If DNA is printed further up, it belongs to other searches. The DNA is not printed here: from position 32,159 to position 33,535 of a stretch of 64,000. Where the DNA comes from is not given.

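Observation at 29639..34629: Predicted operon of M20 peptidase, P-loop protein, two CBS proteins and a 2-phosphoglycerate-kinase-like protein, with a FixK box and a neighbouring histidine phosphatase: a possible bacterial (cyclic) 2,3-diphosphoglycerate-type pathway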

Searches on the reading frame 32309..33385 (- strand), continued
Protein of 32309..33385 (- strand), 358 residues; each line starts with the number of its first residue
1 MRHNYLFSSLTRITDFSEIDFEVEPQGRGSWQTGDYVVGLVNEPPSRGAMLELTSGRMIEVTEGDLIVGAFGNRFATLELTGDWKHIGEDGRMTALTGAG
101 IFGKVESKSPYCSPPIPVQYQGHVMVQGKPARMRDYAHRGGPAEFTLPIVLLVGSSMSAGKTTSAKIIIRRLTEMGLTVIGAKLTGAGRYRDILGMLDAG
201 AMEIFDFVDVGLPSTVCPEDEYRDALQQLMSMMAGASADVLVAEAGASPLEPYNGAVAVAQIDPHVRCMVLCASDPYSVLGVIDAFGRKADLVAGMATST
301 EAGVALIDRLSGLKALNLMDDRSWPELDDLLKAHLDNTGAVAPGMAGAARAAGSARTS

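Call 50: search_protein_families(library=pfam, proteins=[P0251, P0373, P0313, P0317, P0325, P0340, P0264, P0330, P0316, P0326], max_evalue=0.01)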
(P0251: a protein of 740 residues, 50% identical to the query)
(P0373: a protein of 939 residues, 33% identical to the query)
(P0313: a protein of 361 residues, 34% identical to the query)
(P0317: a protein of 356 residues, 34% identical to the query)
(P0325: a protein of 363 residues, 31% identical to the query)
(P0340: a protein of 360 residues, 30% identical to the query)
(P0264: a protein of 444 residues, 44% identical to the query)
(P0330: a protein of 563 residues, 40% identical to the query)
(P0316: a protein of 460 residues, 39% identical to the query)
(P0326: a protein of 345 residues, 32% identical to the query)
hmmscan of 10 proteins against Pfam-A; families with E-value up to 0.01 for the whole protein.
P0251 (740 aa): 3 families
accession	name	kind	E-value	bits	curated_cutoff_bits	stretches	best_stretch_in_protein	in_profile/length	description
PF01546.33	Peptidase_M20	-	2.1e-20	74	24.6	1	73-368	1-204/206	Peptidase family M20/M25/M40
PF07687.19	M20_dimer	-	9.7e-19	67.7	21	1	176-270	1-98/107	Peptidase dimerisation domain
PF07755.17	DUF1611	-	0.00035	20.5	25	1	534-569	9-44/201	Domain of unknown function (DUF1611_C) P-loop domain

P0373 (939 aa): 13 families
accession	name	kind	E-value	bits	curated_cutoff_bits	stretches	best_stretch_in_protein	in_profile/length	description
PF08241.18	Methyltransf_11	-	4e-23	82.3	21.2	1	445-540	1-95/95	Methyltransferase domain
PF13649.12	Methyltransf_25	-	1.2e-20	74.4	27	1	444-536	1-97/97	Methyltransferase domain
PF13847.12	Methyltransf_31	-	8.2e-16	58.4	27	1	441-545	4-115/145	Methyltransferase domain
PF13489.12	Methyltransf_23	-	1e-15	58.3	27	1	434-545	15-121/164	Methyltransferase domain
PF08242.18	Methyltransf_12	-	1.3e-15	58.3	30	1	445-537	1-97/98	Methyltransferase domain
PF02668.22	TauD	-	4.8e-12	46.8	27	1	677-918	25-258/267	Taurine catabolism dioxygenase TauD, TfdA family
PF01209.24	Ubie_methyltran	-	1.8e-10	41.1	20.1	1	433-540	40-151/233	ubiE/COQ5 methyltransferase family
PF01656.29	CbiA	-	1.4e-06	28.7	25.4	1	204-238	1-35/125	CobQ/CobB/MinD/ParA nucleotide binding domain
PF08003.17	Methyltransf_9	-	0.00017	21.1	23.8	1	436-570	111-247/315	Protein of unknown function (DUF1698)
PF13500.12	AAA_26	-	0.0007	19.9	27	1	204-245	3-44/198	AAA domain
PF07755.17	DUF1611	-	0.0013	18.6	25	1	201-236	12-47/201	Domain of unknown function (DUF1611_C) P-loop domain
PF05175.20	MTS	-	0.0021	18.2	23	0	440-492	31-81/170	Methyltransferase small domain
PF03205.20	MobB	-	0.004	17.5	26.6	0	205-256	3-58/133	Molybdopterin guanine dinucleotide synthesis protein B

P0313 (361 aa): 4 families
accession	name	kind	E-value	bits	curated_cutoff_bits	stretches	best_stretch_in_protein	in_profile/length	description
PF01656.29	CbiA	-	0.0001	22.7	25.4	1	159-343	1-63/125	CobQ/CobB/MinD/ParA nucleotide binding domain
PF13500.12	AAA_26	-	0.0014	18.9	27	1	162-288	6-140/198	AAA domain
PF03205.20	MobB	-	0.0075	16.6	26.6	0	160-196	3-38/133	Molybdopterin guanine dinucleotide synthesis protein B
PF07755.17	DUF1611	-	0.0075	16.1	25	0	158-190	14-46/201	Domain of unknown function (DUF1611_C) P-loop domain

P0317 (356 aa): 1 family
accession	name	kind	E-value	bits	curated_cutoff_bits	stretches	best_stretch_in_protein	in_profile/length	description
PF03205.20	MobB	-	1.2e-05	25.6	26.6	1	165-256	4-97/133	Molybdopterin guanine dinucleotide synthesis protein B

P0325 (363 aa): 2 families
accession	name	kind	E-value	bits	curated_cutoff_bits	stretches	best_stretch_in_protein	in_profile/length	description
PF01656.29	CbiA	-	6.9e-05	23.2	25.4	1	150-315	1-60/125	CobQ/CobB/MinD/ParA nucleotide binding domain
PF03205.20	MobB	-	0.00078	19.8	26.6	1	150-204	2-60/133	Molybdopterin guanine dinucleotide synthesis protein B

P0340 (360 aa): 2 families
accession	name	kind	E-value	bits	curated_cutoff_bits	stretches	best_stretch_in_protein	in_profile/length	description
PF07755.17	DUF1611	-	0.00082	19.3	25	1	147-192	11-56/201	Domain of unknown function (DUF1611_C) P-loop domain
PF03205.20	MobB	-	0.0092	16.3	26.6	0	150-190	1-40/133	Molybdopterin guanine dinucleotide synthesis protein B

P0264 (444 aa): 1 family
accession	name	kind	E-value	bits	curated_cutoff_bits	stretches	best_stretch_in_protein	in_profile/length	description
PF07755.17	DUF1611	-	0.0014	18.5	25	1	188-224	12-49/201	Domain of unknown function (DUF1611_C) P-loop domain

P0330 (563 aa): 0 families

P0316 (460 aa): 0 families

P0326 (345 aa): 2 families
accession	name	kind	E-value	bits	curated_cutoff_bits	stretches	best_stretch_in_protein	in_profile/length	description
PF03205.20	MobB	-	9.9e-05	22.7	26.6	1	155-192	6-43/133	Molybdopterin guanine dinucleotide synthesis protein B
PF07755.17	DUF1611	-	0.0051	16.7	25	0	144-186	9-50/201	Domain of unknown function (DUF1611_C) P-loop domain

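Call 75: list_cluster_members(proteins=[P0251, P0373])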
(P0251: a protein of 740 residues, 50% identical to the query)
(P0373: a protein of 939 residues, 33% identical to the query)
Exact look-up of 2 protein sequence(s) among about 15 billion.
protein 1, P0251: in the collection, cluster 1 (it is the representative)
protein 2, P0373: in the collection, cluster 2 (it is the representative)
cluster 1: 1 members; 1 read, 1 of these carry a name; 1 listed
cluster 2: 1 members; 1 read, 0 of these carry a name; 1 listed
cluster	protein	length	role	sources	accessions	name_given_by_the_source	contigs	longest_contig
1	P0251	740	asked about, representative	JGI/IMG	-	glutamate carboxypeptidase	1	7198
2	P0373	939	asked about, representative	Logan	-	-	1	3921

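Call 78: search_solved_structures(query=A1, max_evalue=1)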
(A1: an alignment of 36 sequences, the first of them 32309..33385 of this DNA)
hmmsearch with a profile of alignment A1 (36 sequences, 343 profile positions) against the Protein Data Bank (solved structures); distinct sequences matched with E-value up to 1: 0.

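Call 79: find_encoding_contigs(protein=P0003, flank=10000, max_places=2)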
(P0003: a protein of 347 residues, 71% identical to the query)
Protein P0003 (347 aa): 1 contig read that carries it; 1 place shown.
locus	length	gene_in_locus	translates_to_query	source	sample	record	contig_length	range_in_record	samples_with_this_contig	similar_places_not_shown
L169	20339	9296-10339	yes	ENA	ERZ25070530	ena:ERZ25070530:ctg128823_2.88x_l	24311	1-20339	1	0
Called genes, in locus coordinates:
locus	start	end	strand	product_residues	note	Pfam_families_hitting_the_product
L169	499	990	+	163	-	PF00582:Usp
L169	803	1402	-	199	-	-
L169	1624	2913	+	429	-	PF02690:Na_Pi_cotrans, PF01895:PhoU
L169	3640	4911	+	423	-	PF13089:PP_kinase_N, PF02503:PP_kinase, PF17941:PP_kinase_C_1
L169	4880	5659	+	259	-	PF17941:PP_kinase_C_1, PF13090:PP_kinase_C, PF13091:PLDc_2 (weak)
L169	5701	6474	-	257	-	PF00027:cNMP_binding, PF13545:HTH_Crp_2, PF00325:Crp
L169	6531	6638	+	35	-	-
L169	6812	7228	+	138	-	-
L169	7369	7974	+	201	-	PF01613:Flavin_Reduct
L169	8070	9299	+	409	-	PF01546:Peptidase_M20, PF07687:M20_dimer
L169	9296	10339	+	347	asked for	-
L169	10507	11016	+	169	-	PF00571:CBS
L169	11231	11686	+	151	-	PF00571:CBS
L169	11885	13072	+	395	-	PF03477:ATP-cone (faint), PF13238:AAA_18 (weak)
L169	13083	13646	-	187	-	PF00300:His_Phos_1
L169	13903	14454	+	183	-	PF00582:Usp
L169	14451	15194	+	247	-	PF00027:cNMP_binding, PF13545:HTH_Crp_2, PF00325:Crp (weak)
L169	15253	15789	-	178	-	PF13577:SnoaL_4, PF00866:Ring_hydroxyl_B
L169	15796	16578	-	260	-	PF00848:Ring_hydroxyl_A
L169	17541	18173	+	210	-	PF03466:LysR_substrate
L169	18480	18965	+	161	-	-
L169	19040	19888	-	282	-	PF02016:Peptidase_S66, PF17676:Peptidase_S66C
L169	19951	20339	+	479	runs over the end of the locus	-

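Call 85: search_protein_families(library=padloc, proteins=[window:32309-33385:-], max_evalue=0.001)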
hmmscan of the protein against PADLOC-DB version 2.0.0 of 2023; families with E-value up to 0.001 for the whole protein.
window:32309-33385:- (358 aa): 0 families

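Call 86: find_encoding_contigs(protein=P0313, flank=6000, max_places=3)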
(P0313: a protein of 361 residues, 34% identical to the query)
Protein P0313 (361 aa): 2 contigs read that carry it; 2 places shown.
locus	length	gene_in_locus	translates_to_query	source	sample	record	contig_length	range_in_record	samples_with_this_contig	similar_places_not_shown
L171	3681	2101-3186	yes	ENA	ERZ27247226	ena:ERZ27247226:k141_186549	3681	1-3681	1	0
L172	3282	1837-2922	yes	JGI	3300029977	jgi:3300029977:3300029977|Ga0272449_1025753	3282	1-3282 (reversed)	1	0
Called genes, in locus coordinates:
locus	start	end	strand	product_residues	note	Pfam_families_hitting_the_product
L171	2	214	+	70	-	?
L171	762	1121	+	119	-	-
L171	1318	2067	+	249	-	-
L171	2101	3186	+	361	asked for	-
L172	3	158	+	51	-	?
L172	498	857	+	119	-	-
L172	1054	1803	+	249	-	-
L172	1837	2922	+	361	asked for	-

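Call 87: find_encoding_contigs(protein=P0325, flank=6000, max_places=3)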
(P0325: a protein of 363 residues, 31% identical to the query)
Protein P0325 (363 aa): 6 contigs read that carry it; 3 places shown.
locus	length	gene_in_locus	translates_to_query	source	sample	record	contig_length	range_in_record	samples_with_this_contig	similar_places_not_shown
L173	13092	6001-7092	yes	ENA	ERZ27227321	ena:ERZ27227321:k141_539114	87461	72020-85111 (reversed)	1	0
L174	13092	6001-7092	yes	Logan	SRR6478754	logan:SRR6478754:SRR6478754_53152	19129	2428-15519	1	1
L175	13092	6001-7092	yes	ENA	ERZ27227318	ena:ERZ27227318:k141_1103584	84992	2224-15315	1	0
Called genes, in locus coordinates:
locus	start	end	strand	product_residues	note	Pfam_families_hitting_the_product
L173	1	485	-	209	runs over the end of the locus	PF04893:Yip1 (weak)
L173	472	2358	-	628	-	PF02730:AFOR_N, PF01314:AFOR_C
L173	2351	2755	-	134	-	PF13237:Fer4_10, PF13247:Fer4_11, PF14697:Fer4_21, PF12838:Fer4_7, PF13187:Fer4_9, PF25160:LdpA_Fe-S-bd, PF00037:Fer4, PF12797:Fer4_2, +8 more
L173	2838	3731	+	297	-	-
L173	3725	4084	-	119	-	PF10015:ThermoDBP-RP_arch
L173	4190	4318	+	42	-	-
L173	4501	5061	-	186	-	-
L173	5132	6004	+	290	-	PF02655:ATP-grasp_3, PF08443:RimK, PF02955:GSH-S_ATP, PF07478:Dala_Dala_lig_C (faint)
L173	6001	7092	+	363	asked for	-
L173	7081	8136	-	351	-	-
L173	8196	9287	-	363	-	PF02926:THUMP, PF14419:SPOUT_MTase_2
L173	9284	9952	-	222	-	PF04893:Yip1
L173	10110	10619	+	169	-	PF00196:GerE (faint), PF01527:HTH_Tnp_1 (faint), PF02796:HTH_7 (faint), PF04545:Sigma70_r4 (faint), PF06056:Terminase_5 (faint), PF07638:Sigma70_ECF (faint), PF08281:Sigma70_r4_2 (faint), PF13384:HTH_23 (faint), +11 more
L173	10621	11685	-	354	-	PF00586:AIRS, PF02769:AIRS_C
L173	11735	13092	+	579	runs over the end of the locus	PF17941:PP_kinase_C_1 (faint), PF11495:TrmB_EBD_N (faint), PF13091:PLDc_2, PF00614:PLDc (faint), PF13091:PLDc_2, PF13620:CarboxypepD_reg (faint), PF17210:SdrD_B (faint)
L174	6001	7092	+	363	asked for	-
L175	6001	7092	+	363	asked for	-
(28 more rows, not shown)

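Call 88: find_encoding_contigs(protein=P0317, flank=5000, max_places=2)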
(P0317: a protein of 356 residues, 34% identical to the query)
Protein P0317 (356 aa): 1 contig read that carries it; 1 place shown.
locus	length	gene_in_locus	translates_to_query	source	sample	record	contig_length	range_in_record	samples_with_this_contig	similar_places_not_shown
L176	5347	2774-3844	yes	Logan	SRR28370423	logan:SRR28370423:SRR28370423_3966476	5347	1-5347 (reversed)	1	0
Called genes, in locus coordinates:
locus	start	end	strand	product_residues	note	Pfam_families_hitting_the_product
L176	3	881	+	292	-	?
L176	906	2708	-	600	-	-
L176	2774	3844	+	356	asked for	PF03205:MobB (faint)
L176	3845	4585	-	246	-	-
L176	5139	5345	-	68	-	?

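Call 89: find_encoding_contigs(protein=P0340, flank=5000, max_places=2)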
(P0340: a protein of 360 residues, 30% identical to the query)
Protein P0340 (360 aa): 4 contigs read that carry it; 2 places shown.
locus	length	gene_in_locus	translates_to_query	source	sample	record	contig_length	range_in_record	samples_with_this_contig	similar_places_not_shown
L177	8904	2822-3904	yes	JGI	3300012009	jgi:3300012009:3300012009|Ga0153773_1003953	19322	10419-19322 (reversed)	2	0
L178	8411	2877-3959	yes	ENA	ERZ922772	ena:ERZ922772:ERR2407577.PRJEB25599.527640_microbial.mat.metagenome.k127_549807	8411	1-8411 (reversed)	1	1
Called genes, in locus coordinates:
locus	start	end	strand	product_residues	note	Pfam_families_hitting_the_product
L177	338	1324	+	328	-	PF00389:2-Hacid_dh, PF02826:2-Hacid_dh_C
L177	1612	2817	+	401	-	PF00764:Arginosuc_synth, PF03054:tRNA_Me_trans (weak), PF06508:QueC (weak), PF20979:Arginosuc_syn_C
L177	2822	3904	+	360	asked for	-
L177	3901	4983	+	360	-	PF02729:OTCace_N, PF00185:OTCace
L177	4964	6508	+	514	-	PF00206:Lyase_1, PF14698:ASL_C2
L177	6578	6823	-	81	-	-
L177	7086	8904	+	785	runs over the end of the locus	PF00750:tRNA-synt_1d, PF05746:DALR_1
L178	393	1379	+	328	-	PF00389:2-Hacid_dh, PF02826:2-Hacid_dh_C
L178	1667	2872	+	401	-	PF00764:Arginosuc_synth, PF03054:tRNA_Me_trans (weak), PF06508:QueC (weak), PF20979:Arginosuc_syn_C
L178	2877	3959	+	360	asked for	-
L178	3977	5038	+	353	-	PF02729:OTCace_N, PF00185:OTCace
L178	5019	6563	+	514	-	PF00206:Lyase_1, PF14698:ASL_C2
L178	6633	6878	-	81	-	-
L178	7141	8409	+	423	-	?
